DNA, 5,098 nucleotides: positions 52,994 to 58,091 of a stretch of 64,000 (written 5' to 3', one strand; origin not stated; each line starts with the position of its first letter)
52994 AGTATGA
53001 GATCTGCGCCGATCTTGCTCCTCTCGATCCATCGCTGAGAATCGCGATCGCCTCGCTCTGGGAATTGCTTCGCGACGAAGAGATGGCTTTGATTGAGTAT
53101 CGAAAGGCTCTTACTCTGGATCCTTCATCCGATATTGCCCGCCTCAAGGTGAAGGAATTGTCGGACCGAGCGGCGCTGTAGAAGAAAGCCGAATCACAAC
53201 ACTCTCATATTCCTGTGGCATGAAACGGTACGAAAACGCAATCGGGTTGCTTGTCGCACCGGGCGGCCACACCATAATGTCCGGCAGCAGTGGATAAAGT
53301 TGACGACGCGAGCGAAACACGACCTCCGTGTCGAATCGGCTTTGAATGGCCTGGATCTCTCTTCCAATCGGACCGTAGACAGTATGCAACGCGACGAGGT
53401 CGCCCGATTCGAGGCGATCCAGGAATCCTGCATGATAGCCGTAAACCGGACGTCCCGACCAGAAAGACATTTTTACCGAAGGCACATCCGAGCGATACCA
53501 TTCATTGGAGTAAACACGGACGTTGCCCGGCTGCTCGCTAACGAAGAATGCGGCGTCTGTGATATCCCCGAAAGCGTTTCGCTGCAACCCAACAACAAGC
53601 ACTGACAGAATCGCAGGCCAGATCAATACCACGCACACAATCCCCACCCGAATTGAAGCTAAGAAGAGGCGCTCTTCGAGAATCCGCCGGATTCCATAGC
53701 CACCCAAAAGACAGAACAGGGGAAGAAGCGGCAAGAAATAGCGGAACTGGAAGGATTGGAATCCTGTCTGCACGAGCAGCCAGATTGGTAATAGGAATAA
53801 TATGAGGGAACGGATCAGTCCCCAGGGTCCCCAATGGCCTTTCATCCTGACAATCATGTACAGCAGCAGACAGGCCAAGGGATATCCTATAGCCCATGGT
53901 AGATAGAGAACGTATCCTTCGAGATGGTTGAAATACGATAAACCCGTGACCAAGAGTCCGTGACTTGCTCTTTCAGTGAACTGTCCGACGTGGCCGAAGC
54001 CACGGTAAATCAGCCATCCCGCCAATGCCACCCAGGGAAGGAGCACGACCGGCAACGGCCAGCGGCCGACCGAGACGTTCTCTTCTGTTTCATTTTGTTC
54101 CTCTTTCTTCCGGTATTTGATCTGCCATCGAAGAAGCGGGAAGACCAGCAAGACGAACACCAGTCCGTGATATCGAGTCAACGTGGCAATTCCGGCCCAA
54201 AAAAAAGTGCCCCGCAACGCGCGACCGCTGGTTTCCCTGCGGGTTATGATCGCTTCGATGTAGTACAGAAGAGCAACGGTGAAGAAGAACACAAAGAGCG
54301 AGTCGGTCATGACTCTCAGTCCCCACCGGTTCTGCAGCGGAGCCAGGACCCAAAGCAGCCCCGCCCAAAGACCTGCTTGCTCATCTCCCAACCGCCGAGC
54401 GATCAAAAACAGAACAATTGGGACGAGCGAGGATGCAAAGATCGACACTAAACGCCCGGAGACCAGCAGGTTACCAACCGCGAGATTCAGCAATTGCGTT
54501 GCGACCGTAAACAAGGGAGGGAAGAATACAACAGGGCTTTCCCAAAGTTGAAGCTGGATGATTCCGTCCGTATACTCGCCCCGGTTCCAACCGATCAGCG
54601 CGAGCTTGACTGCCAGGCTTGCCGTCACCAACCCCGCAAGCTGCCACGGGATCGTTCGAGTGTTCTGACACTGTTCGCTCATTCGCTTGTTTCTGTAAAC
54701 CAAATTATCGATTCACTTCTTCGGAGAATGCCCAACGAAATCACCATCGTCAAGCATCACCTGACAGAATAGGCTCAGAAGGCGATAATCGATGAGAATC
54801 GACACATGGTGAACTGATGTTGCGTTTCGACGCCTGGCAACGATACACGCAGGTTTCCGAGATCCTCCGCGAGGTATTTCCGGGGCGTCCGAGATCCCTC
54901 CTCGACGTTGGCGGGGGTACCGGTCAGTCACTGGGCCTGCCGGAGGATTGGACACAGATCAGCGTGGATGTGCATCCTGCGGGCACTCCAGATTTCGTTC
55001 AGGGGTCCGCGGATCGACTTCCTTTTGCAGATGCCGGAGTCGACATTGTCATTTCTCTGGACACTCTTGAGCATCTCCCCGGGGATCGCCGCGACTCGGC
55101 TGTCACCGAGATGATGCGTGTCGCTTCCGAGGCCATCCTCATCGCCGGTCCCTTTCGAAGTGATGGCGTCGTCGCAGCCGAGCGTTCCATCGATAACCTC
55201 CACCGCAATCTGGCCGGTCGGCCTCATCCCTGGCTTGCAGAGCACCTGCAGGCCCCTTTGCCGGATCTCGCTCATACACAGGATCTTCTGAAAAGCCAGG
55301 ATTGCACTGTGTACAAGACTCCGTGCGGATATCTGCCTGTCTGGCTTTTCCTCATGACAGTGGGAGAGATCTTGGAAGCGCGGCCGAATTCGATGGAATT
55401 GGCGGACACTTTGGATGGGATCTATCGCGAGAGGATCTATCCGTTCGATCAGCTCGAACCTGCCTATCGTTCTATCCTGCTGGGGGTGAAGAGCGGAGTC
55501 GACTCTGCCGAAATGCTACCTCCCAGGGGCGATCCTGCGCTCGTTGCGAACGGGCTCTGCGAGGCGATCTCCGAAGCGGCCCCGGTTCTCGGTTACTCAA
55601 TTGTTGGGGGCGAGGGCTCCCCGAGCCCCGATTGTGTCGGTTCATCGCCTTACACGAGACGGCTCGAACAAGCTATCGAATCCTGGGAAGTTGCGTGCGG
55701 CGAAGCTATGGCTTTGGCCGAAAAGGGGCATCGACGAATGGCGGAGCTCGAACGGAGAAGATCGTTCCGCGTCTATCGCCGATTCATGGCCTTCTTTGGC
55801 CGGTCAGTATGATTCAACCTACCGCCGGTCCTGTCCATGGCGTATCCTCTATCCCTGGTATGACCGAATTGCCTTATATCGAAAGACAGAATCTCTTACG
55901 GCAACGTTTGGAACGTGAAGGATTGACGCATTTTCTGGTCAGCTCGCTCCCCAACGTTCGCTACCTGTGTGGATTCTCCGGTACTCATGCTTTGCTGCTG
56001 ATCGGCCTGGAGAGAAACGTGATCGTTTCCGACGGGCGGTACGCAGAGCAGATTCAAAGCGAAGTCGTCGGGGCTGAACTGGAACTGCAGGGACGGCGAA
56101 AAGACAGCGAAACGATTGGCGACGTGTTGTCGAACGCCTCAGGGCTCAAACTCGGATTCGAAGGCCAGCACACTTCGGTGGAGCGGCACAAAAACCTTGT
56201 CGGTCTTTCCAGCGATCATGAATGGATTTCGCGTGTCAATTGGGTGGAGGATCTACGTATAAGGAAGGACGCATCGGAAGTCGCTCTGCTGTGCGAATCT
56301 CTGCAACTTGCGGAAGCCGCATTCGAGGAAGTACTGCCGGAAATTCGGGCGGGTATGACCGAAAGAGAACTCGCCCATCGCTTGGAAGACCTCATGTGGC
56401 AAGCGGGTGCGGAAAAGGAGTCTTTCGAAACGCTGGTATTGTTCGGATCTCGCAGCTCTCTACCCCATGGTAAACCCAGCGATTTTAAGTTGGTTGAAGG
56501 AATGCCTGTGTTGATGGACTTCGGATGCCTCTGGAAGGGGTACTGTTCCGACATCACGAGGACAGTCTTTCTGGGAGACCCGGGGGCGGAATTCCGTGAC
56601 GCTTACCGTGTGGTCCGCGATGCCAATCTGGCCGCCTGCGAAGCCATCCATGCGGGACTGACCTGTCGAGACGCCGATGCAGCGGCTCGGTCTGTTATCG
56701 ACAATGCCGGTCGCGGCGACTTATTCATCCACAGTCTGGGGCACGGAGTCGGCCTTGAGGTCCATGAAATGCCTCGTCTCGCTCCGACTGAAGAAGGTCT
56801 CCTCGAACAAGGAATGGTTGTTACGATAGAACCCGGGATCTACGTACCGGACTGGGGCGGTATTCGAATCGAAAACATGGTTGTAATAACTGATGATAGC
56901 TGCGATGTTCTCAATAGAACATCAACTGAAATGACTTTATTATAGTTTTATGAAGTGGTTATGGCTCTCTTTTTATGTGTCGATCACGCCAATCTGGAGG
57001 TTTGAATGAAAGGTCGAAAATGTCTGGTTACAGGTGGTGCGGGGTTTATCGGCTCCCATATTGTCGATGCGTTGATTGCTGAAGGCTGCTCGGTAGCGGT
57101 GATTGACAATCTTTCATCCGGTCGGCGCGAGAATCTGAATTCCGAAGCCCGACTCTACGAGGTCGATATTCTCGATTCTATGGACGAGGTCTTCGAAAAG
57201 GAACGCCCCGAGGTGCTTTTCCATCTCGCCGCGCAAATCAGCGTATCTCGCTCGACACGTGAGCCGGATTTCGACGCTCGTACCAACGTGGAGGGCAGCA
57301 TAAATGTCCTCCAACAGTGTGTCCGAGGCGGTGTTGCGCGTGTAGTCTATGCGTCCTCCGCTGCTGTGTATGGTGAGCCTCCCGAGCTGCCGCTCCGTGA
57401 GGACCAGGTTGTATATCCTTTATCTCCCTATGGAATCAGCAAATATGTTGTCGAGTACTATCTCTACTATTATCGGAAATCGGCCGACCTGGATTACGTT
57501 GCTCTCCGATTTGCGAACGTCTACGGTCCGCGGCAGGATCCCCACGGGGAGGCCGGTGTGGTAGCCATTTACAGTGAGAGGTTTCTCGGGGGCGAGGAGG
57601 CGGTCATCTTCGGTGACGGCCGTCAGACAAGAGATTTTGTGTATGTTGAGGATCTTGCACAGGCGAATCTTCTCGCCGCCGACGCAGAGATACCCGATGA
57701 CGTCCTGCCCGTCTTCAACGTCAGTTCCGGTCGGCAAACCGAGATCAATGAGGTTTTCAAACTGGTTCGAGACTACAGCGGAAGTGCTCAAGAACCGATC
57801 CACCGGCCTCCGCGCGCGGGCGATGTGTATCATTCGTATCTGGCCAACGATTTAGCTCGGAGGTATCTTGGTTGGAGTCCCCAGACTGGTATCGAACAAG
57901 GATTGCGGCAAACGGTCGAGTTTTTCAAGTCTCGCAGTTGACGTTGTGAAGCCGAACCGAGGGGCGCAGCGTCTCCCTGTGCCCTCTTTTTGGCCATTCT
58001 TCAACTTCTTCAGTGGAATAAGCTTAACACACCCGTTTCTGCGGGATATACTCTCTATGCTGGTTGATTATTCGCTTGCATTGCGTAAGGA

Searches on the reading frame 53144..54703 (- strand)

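Call 45: search_protein_families(library=pfam, proteins=[window:53144-54703:-], max_evalue=0.00001)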
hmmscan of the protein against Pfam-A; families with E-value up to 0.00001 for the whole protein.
window:53144-54703:- (519 aa): 2 families
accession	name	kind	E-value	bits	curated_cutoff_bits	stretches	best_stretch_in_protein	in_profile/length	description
PF13231.12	PMT_2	-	1.4e-12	48.6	26.1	1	62-188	3-128/160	Dolichyl-phosphate-mannose-protein mannosyltransferase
PF02366.24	PMT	-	1.5e-07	31.7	22.7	1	81-195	83-200/245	Dolichyl-phosphate-mannose-protein mannosyltransferase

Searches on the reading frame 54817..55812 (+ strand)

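Call 67: search_protein_families(library=pfam, proteins=[window:54817-55812:+], max_evalue=0.001)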
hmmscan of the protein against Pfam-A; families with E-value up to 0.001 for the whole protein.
window:54817-55812:+ (331 aa): 2 families
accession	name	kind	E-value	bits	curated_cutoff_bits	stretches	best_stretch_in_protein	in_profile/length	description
PF08241.18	Methyltransf_11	-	1.3e-08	35.8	21.2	1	30-103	2-87/95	Methyltransferase domain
PF13649.12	Methyltransf_25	-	1.5e-06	29.2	27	1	58-103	48-93/97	Methyltransferase domain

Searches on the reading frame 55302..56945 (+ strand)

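Call 67: search_protein_families(library=pfam, proteins=[window:55302-56945:+], max_evalue=0.001)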
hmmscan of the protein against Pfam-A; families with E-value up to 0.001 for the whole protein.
window:55302-56945:+ (547 aa): 2 families
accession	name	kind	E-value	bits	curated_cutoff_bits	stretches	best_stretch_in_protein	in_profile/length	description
PF00557.29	Peptidase_M24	-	1.7e-67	227.7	23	1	332-531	5-208/208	Metallopeptidase family M24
PF01321.24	Creatinase_N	-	1.4e-16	61.6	22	1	195-320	1-127/128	Creatinase/Prolidase N-terminal domain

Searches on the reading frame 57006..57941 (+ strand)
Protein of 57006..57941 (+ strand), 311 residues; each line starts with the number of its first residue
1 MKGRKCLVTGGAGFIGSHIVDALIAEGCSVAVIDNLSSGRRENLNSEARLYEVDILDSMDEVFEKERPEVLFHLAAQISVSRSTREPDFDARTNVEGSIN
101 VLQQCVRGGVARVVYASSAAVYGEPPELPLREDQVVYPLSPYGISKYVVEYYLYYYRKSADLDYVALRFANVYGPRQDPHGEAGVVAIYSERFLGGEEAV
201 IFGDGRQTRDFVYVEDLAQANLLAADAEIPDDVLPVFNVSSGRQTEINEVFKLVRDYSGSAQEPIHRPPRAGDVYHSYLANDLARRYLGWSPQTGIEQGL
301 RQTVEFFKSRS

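Call 67: search_protein_families(library=pfam, proteins=[window:57006-57941:+], max_evalue=0.001)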
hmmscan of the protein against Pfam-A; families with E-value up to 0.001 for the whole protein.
window:57006-57941:+ (311 aa): 7 families
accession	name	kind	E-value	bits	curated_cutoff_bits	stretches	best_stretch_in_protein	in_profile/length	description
PF01370.27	Epimerase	-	4.1e-62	210.2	20.9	1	7-227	2-227/240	NAD dependent epimerase/dehydratase family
PF16363.11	GDP_Man_Dehyd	-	1.8e-53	182.6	27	1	7-303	1-332/332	GDP-mannose 4,6 dehydratase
PF01073.25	3Beta_HSD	-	4.6e-24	85.4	22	1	7-226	1-230/280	3-beta hydroxysteroid dehydrogenase/isomerase family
PF02719.21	Polysacc_synt_2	-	3.6e-15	56.3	20.2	1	7-260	2-249/293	Polysaccharide biosynthesis protein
PF04321.23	RmlD_sub_bind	-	6.3e-15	55.4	27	1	5-255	2-228/287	RmlD substrate binding domain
PF07993.18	NAD_binding_4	-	3.1e-09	36.8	20.1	1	69-180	90-210/258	Male sterility protein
PF13460.12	NAD_binding_10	-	1.4e-08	35.3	27.2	1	10-172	1-146/184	NAD(P)H-binding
